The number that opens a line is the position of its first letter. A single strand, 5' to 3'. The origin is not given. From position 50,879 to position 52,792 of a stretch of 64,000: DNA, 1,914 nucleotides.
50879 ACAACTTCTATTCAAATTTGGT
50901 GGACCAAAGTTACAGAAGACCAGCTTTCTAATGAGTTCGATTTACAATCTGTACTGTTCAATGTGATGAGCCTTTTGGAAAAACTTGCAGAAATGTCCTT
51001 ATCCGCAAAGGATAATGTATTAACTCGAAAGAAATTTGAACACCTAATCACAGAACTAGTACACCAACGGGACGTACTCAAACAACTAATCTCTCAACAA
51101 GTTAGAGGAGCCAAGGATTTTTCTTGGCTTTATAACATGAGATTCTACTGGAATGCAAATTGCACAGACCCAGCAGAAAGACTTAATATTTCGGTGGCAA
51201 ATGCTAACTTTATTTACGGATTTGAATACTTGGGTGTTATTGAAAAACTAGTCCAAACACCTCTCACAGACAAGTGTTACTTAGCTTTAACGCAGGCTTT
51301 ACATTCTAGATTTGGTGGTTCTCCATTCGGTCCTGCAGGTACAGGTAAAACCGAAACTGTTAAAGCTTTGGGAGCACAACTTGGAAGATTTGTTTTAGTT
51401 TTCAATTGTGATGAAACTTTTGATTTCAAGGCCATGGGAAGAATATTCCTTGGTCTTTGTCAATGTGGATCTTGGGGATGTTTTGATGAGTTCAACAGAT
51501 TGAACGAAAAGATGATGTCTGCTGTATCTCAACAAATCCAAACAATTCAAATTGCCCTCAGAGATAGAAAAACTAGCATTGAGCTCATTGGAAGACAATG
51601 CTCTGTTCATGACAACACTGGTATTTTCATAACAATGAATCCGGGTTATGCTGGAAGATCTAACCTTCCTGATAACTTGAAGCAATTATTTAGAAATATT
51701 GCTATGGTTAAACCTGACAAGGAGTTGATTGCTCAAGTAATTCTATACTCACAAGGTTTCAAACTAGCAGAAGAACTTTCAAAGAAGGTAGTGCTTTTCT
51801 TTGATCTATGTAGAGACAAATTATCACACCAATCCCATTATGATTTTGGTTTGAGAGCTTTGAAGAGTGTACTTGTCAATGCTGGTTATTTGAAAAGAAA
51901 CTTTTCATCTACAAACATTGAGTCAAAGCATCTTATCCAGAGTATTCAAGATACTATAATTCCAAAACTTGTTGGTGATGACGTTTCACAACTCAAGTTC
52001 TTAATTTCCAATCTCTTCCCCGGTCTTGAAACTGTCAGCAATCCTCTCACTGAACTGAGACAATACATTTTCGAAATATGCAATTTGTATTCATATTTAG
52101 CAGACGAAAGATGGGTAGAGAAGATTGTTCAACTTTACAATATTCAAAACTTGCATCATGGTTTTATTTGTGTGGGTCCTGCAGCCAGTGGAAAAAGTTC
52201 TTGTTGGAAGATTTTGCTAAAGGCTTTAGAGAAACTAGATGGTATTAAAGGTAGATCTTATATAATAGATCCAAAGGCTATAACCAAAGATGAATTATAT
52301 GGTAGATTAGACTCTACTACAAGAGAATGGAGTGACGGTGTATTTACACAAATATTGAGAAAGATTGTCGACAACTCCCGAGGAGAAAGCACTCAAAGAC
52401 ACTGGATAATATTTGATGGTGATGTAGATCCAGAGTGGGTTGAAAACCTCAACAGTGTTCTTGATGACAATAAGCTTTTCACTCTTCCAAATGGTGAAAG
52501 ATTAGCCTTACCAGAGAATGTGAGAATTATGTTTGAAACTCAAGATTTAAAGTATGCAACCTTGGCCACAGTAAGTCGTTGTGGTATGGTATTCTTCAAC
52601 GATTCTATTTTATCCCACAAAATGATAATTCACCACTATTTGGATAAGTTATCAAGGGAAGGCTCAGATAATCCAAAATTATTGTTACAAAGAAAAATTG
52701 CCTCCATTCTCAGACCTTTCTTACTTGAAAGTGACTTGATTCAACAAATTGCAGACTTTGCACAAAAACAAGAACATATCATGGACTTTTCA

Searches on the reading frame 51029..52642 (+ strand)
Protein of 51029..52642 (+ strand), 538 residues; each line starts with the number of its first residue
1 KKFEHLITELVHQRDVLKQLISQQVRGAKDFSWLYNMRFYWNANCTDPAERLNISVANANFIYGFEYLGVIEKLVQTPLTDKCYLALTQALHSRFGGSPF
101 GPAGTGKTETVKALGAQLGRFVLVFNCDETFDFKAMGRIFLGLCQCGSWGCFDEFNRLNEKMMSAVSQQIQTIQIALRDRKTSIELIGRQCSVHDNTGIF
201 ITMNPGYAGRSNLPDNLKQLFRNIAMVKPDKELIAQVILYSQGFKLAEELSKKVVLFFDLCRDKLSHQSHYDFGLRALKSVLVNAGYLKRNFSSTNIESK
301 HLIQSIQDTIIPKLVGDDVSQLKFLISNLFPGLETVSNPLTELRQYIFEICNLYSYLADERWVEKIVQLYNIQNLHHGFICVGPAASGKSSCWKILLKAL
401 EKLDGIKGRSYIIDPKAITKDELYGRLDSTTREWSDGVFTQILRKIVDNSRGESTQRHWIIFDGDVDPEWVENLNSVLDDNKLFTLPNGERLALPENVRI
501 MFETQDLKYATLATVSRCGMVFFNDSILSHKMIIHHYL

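Call 19: find_homologous_proteins(query=window:51029-52642:+, max_evalue=1e-50)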
Query seq(538 aa) (538 aa): 3107 proteins with E <= 1e-50 among 8000 candidates; the best 120 are listed.
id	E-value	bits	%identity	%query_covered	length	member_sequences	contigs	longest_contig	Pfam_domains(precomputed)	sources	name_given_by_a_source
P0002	4.8e-228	776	62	100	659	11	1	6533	PF12774.14,PF00004.36,PF13401.13,PF07728.21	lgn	-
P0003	2.4e-225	767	62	100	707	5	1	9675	PF12774.14,PF17852.7,PF13401.13,PF07728.21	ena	-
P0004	7.6e-223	759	62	100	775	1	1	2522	PF08393.19,PF12774.14,PF12775.14,PF13401.13,PF07728.21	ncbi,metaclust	ncbi:unnamed protein product, partial [Oikopleura dioica]|metaclust:status=active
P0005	4.4e-222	756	61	100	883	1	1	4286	PF08393.19,PF12774.14,PF00004.36,PF13401.13,PF07728.21,PF13191.13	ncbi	ncbi:unnamed protein product, partial [Didymodactylos carnosus]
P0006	5.0e-222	756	60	100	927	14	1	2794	PF08393.19,PF12774.14,PF13401.13,PF07728.21,PF13191.13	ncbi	ncbi:dynein heavy chain, partial [Kickxella alabastrina]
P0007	6.9e-222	756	62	97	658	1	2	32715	PF12774.14,PF12775.14,PF13401.13,PF07728.21,PF13191.13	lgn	-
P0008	6.9e-222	756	62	97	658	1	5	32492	PF12774.14,PF12775.14,PF13401.13,PF07728.21,PF13191.13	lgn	-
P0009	2.0e-221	754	61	100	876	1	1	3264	PF08393.19,PF12774.14,PF12775.14,PF00004.36,PF13401.13,PF07728.21,PF13191.13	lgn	-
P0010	4.5e-221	753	61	100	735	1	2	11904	PF08393.19,PF12774.14,PF00004.36,PF13401.13,PF07728.21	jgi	jgi:dynein heavy chain 1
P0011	1.6e-219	748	60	100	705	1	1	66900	PF12774.14,PF13401.13,PF07728.21,PF13191.13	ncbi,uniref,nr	ncbi:hypothetical protein ILUMI_08986 [Ignelater luminosus]|uniref:AAA+ ATPase domain-containing pro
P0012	3.0e-219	747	60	100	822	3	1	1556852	PF12774.14,PF13671.13,PF17852.7,PF13401.13,PF07728.21,PF13191.13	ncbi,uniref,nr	ncbi:GL17926 [Drosophila persimilis]|uniref:GL17926 n=1 Tax=Drosophila persimilis TaxID=7234 RepID=B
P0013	1.2e-218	745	59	100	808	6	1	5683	PF08393.19,PF12774.14,PF00004.36,PF13401.13,PF07728.21,PF13191.13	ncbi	-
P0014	6.5e-217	739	59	100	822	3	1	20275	PF12774.14,PF17852.7,PF13401.13,PF07728.21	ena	-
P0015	4.8e-213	727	64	90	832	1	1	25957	PF00437.27,PF13604.13,PF13671.13,PF17852.7,PF00004.36,PF13401.13,PF07728.21,PF13191.13,PF12774.14,PF12775.14,PF01078.28,PF20720.4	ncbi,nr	ncbi:Putative Dynein heavy chain [Rhizopus microsporus]|nr:Putative Dynein heavy chain [Rhizopus mic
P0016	4.1e-211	720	61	94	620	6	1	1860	PF12774.14,PF13401.13,PF07728.21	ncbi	ncbi:Dynein heavy chain, partial [Hortaea werneckii]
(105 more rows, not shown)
